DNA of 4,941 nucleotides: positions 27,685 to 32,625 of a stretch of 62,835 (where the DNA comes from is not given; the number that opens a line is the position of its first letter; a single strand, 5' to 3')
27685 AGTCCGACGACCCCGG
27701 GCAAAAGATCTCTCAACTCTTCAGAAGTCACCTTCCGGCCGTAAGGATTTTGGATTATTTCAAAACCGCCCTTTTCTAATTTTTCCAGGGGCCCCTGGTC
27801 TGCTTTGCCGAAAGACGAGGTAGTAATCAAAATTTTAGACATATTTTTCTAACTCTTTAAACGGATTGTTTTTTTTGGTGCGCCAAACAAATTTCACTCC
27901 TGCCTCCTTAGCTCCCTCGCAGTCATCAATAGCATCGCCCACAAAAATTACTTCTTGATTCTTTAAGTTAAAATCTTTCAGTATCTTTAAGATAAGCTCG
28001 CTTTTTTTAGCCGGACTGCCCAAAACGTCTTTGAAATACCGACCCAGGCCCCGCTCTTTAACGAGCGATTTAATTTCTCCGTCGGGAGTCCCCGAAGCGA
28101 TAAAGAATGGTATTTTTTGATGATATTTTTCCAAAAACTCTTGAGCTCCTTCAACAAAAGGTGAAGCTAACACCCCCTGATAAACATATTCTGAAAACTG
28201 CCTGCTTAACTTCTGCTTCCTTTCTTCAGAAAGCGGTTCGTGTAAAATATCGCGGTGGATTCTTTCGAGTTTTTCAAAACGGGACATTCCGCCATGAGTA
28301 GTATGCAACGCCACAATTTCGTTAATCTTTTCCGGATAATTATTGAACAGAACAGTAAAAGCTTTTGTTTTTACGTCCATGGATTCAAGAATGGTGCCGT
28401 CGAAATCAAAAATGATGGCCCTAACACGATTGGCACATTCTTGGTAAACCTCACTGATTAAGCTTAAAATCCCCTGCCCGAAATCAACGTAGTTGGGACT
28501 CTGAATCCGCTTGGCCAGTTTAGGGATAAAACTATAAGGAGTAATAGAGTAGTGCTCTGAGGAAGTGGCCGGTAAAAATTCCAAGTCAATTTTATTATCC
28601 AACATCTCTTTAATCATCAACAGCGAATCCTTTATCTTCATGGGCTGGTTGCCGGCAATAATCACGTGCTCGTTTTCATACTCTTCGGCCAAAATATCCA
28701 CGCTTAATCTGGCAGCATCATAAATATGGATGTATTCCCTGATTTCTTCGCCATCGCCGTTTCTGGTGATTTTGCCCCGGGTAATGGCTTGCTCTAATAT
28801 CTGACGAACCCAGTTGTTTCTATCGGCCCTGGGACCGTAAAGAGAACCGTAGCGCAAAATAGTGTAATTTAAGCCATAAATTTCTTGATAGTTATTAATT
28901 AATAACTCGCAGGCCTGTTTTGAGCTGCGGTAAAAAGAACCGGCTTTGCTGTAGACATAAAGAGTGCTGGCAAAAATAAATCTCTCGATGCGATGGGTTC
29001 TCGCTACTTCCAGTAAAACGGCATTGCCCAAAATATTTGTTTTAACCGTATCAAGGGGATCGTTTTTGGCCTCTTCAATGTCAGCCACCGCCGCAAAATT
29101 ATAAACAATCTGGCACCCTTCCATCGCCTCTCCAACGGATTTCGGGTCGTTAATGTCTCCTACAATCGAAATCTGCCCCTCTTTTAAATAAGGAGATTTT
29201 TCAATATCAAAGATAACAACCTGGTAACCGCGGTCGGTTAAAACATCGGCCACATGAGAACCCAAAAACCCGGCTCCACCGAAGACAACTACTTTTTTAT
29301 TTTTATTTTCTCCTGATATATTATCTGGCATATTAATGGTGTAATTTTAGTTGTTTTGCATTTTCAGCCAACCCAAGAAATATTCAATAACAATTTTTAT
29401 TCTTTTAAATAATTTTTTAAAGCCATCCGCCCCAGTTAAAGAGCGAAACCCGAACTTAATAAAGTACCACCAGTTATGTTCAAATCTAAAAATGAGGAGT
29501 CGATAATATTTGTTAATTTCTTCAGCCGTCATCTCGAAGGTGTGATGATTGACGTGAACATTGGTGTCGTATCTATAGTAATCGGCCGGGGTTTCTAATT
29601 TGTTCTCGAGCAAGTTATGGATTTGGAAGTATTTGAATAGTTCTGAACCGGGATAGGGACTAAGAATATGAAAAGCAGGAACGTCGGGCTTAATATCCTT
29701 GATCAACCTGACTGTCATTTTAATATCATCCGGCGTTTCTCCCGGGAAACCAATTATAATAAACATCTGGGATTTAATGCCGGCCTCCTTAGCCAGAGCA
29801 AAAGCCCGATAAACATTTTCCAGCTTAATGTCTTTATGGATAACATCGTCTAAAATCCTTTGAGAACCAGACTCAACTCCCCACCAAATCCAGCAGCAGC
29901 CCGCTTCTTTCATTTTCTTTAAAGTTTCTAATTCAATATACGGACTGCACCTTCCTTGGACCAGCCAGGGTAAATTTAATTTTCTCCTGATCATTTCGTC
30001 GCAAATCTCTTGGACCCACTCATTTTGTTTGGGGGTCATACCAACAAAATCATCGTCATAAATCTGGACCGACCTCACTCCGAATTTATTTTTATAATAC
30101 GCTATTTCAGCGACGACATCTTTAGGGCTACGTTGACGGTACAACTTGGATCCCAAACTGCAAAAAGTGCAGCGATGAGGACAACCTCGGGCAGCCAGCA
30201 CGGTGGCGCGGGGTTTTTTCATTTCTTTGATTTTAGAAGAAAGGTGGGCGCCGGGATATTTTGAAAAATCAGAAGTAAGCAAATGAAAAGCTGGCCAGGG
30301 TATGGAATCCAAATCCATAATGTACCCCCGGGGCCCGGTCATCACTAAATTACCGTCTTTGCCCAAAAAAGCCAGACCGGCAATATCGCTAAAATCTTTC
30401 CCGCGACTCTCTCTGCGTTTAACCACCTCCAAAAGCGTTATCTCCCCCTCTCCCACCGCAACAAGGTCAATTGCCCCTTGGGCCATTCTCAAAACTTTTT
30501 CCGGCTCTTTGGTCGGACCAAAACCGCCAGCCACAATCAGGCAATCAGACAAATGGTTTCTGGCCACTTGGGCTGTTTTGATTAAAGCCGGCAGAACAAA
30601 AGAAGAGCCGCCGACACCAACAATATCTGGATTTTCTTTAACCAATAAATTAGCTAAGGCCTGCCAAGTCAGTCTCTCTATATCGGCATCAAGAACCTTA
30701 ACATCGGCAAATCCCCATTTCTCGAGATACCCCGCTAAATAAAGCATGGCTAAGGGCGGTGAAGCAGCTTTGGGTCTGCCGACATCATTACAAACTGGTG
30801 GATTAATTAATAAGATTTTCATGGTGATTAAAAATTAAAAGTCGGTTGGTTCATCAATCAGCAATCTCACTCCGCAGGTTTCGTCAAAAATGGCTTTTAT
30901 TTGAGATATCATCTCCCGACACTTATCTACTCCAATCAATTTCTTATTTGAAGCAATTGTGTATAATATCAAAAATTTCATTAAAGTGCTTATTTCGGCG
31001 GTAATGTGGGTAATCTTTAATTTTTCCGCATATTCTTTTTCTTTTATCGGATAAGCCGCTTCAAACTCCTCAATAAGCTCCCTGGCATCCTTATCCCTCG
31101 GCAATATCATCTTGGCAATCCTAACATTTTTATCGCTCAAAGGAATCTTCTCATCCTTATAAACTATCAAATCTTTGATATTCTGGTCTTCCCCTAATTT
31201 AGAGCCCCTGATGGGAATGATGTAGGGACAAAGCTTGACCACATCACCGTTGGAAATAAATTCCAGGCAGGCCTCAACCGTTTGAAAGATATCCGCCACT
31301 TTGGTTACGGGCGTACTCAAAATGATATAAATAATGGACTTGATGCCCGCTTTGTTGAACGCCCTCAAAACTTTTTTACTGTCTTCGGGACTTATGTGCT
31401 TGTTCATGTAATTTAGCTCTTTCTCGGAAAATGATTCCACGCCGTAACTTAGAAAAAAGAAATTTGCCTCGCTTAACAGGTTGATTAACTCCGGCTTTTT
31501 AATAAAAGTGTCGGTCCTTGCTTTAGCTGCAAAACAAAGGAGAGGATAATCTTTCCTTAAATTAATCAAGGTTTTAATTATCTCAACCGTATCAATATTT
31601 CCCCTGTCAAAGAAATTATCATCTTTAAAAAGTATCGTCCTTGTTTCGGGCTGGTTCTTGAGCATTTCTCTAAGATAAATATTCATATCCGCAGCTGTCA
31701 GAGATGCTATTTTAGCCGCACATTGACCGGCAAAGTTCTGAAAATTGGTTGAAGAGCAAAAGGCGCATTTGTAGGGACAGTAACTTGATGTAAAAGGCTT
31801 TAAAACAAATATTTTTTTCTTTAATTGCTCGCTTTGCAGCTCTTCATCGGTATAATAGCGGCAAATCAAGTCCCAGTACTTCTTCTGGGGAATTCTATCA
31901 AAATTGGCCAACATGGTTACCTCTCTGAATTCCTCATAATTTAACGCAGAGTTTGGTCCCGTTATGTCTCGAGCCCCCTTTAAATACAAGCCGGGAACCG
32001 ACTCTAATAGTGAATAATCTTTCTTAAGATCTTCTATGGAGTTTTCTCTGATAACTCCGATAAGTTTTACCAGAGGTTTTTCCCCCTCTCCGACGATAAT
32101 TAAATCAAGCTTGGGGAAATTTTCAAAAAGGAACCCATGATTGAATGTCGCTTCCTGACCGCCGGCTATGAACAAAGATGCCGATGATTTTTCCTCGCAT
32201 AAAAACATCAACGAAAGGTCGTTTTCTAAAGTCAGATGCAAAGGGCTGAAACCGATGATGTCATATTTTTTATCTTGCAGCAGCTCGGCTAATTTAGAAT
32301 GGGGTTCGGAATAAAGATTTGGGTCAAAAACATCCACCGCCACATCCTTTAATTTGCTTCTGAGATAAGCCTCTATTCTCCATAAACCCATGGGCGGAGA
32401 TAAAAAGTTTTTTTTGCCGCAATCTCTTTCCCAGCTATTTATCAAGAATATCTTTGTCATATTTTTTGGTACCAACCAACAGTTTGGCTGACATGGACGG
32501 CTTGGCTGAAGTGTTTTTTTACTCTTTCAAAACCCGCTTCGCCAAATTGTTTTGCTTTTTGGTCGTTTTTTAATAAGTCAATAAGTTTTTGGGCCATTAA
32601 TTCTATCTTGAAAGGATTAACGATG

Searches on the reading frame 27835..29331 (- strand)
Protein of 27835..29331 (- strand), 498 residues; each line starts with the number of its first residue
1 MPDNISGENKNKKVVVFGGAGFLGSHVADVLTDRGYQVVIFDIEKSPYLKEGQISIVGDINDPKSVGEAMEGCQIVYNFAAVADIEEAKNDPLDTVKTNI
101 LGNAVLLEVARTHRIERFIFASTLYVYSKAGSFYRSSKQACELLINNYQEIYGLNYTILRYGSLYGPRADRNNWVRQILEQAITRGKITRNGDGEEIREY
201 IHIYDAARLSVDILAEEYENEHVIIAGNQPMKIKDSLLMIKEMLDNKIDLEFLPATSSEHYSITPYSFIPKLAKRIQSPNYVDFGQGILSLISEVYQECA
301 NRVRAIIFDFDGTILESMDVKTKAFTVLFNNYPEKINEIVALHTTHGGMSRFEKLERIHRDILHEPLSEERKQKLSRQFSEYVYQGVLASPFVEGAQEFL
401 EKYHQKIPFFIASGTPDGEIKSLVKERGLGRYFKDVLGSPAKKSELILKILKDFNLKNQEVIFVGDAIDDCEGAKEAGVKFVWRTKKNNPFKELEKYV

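Call 5: search_protein_families(library=pfam, proteins=[window:27835-29331:-])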
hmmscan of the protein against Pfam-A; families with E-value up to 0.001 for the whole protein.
window:27835-29331:- (498 aa): 13 families
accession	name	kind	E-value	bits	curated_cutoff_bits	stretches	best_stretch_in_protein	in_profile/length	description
PF01370.27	Epimerase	-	1.8e-40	139.3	20.9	1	14-225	1-239/240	NAD dependent epimerase/dehydratase family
PF16363.11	GDP_Man_Dehyd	-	1.9e-29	103.6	27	1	16-243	2-265/332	GDP-mannose 4,6 dehydratase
PF13419.12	HAD_2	-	1.5e-21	77.7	23.8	1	306-483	1-177/178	Haloacid dehalogenase-like hydrolase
PF00702.32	Hydrolase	-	3.6e-20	73.6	26.4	1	303-478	1-191/191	haloacid dehalogenase-like hydrolase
PF02719.21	Polysacc_synt_2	-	2.4e-16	60.2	20.2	1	48-242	51-245/293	Polysaccharide biosynthesis protein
PF01073.25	3Beta_HSD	-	9.1e-15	54.9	22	1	15-126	1-119/280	3-beta hydroxysteroid dehydrogenase/isomerase family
PF13460.12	NAD_binding_10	-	5.1e-14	53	27.2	1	18-190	1-170/184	NAD(P)H-binding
PF04321.23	RmlD_sub_bind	-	3.2e-11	43.3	27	1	13-188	2-173/287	RmlD substrate binding domain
PF05368.20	NmrA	-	1.9e-06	28.1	27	1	11-124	2-108/298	NmrA-like family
PF07993.18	NAD_binding_4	-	6e-06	26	20.1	0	65-129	81-143/258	Male sterility protein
PF12710.13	HAD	-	1e-05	26.5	27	1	306-443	1-152/189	haloacid dehalogenase-like hydrolase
PF03686.19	UPF0146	-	0.00013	22.3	26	1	3-118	6-116/129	Uncharacterised protein family (UPF0146)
PF13242.12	Hydrolase_like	-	0.00016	22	22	1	445-483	8-47/75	HAD-hyrolase-like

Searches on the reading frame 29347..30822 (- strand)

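Call 5: search_protein_families(library=pfam, proteins=[window:29347-30822:-])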
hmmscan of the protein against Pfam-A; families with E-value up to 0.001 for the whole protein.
window:29347-30822:- (491 aa): 2 families
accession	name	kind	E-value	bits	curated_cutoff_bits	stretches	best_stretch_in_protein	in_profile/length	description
PF04055.27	Radical_SAM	-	5.1e-23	82.5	29.5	1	211-374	4-166/166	Radical SAM superfamily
PF02310.24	B12-binding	-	4.7e-15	55.9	32.1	1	20-133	11-120/121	B12 binding domain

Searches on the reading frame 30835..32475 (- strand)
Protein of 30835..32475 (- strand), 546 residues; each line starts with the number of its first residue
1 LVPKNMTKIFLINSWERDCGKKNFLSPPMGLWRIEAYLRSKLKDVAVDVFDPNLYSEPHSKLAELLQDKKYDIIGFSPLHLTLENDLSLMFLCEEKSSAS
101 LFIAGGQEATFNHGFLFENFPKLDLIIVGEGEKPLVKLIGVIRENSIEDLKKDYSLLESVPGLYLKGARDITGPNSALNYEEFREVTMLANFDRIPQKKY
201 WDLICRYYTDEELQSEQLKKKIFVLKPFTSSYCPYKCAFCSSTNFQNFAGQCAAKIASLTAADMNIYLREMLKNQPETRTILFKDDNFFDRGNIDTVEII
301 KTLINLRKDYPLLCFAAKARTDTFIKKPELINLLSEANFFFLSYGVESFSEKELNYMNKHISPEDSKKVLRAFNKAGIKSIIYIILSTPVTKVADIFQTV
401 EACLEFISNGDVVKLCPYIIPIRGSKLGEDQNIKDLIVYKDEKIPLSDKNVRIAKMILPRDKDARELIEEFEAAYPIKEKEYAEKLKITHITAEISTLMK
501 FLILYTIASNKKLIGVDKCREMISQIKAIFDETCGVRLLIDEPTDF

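Call 5: search_protein_families(library=pfam, proteins=[window:30835-32475:-])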
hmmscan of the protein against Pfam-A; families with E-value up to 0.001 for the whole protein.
window:30835-32475:- (546 aa): 2 families
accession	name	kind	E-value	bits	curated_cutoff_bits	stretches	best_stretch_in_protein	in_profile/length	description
PF04055.27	Radical_SAM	-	1e-11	45.7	29.5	1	230-388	4-151/166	Radical SAM superfamily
PF02310.24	B12-binding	-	7.3e-09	35.9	32.1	1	26-138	12-120/121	B12 binding domain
